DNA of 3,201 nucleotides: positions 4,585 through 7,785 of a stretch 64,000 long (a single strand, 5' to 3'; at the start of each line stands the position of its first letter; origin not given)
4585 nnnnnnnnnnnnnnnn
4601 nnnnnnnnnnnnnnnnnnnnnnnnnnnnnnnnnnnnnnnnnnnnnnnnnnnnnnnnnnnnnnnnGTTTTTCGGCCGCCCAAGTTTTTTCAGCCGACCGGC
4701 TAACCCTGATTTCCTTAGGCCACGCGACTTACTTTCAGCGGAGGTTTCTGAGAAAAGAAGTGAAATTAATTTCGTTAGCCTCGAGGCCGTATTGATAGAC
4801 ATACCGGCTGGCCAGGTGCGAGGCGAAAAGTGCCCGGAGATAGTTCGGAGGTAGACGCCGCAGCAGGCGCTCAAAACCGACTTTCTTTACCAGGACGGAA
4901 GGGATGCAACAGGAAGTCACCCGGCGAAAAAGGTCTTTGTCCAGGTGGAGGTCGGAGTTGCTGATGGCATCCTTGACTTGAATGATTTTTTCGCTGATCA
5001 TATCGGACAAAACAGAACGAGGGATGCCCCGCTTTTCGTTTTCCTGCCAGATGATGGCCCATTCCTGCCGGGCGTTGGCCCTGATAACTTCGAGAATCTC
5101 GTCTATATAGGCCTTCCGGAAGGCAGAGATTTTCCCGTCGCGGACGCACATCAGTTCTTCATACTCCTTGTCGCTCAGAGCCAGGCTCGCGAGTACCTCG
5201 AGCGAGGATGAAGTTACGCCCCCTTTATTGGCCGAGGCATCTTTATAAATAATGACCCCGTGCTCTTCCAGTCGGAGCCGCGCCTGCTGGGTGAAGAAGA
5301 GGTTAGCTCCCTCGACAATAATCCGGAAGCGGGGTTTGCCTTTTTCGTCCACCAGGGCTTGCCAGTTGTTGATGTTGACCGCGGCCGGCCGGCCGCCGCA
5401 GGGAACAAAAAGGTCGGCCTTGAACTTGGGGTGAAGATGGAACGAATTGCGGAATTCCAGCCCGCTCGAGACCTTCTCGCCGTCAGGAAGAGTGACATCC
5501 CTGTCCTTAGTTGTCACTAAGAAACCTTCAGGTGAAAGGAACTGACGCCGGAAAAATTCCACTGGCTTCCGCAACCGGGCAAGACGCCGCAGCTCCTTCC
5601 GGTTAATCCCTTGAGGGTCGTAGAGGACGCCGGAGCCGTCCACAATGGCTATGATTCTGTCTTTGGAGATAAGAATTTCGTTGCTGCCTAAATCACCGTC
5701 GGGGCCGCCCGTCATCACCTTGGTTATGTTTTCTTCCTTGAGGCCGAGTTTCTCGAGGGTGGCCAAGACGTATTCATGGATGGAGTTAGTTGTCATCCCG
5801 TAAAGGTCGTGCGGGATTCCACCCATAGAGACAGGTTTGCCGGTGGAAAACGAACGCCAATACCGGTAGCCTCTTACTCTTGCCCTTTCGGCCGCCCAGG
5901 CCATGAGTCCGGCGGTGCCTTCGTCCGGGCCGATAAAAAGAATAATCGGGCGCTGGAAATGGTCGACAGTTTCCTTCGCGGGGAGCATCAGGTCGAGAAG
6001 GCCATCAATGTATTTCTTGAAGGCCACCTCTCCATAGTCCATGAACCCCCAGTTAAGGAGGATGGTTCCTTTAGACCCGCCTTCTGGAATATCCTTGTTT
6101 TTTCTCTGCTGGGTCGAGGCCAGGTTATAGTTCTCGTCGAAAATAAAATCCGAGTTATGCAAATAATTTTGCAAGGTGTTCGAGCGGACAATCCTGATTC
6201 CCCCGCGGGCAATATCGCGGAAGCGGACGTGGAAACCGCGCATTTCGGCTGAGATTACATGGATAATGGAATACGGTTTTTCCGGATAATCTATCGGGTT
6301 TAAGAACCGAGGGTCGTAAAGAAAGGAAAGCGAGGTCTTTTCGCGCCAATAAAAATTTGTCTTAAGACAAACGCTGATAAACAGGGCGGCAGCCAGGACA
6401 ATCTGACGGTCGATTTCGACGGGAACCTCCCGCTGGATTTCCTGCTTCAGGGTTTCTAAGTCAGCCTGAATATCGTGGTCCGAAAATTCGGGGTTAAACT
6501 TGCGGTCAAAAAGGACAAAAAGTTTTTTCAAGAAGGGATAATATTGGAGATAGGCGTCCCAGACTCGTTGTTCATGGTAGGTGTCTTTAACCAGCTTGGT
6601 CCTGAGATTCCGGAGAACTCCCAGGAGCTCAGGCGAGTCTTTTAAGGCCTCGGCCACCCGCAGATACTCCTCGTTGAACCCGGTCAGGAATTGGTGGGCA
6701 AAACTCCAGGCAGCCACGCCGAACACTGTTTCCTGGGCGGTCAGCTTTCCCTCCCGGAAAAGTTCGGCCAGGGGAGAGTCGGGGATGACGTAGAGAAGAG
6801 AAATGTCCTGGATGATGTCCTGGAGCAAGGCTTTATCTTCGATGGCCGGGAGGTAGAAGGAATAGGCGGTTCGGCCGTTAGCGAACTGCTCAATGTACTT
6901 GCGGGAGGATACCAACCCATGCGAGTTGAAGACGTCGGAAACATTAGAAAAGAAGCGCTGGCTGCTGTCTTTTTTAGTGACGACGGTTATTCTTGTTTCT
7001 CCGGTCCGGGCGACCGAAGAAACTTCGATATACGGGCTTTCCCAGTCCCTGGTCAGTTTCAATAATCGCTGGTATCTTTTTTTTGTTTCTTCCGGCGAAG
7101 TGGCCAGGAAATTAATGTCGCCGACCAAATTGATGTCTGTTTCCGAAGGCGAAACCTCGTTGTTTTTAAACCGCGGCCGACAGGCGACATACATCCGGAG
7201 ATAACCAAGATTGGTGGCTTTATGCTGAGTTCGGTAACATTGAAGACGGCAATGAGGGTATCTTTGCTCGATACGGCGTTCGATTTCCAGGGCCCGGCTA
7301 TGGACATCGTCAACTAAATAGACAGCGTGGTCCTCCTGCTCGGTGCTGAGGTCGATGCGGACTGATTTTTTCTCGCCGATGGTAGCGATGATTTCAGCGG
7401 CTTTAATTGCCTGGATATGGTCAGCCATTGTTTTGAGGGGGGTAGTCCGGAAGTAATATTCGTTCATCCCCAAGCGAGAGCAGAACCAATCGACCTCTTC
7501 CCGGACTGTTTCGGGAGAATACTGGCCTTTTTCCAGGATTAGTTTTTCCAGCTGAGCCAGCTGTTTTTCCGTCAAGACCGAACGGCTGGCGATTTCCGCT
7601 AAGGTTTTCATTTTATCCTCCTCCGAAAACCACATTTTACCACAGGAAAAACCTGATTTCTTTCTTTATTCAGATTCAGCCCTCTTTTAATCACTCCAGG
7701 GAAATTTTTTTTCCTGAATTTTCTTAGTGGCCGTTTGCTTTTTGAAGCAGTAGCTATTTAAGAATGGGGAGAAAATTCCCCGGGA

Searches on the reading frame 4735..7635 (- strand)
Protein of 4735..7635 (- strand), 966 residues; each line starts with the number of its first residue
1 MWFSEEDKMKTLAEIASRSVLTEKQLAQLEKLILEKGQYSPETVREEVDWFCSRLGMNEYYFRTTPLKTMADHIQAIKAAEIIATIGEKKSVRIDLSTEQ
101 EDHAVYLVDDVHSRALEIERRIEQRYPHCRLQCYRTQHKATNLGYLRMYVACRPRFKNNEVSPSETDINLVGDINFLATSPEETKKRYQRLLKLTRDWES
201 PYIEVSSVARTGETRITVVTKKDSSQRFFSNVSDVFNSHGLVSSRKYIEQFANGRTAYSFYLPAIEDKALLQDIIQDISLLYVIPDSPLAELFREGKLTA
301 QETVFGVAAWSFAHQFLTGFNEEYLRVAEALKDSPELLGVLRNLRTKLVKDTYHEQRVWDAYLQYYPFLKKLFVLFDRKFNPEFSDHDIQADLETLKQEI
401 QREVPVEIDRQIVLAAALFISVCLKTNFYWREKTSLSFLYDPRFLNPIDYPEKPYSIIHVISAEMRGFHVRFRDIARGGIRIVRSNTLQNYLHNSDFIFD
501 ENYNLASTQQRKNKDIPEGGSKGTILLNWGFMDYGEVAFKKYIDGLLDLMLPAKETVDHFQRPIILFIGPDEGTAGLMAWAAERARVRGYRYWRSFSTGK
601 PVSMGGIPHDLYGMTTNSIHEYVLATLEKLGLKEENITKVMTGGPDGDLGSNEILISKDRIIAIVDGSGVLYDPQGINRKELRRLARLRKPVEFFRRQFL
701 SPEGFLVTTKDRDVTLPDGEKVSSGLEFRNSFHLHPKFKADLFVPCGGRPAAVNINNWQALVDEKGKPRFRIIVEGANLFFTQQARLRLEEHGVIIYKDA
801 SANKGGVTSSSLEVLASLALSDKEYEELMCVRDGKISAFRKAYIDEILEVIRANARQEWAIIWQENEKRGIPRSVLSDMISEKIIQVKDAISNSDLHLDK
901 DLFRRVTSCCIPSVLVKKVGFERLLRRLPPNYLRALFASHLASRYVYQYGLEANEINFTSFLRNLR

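Call 79: search_protein_families(library=pfam, proteins=[window:4735-7635:-], max_evalue=0.00001)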
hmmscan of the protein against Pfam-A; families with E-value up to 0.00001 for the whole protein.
window:4735-7635:- (966 aa): 4 families
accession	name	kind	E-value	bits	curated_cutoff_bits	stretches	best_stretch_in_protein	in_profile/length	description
PF00208.27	ELFV_dehydrog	-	7e-39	134.4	23.4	1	605-870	1-241/241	Glutamate/Leucine/Phenylalanine/Valine dehydrogenase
PF23152.1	GDH_2nd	-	7.1e-38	130.7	27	1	94-294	1-224/225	NAD-specific glutamate dehydrogenase, second domain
PF05088.18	Bac_GDH_CD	-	8.6e-24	84.4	22.8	2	410-717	15-337/497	Bacterial NAD-glutamate dehydrogenase, catalytic domain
PF23147.2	GDH2_N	-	9.8e-13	48.5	27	1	23-82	5-64/65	NAD-dependent glutamate dehydrogenase, N-terminal domain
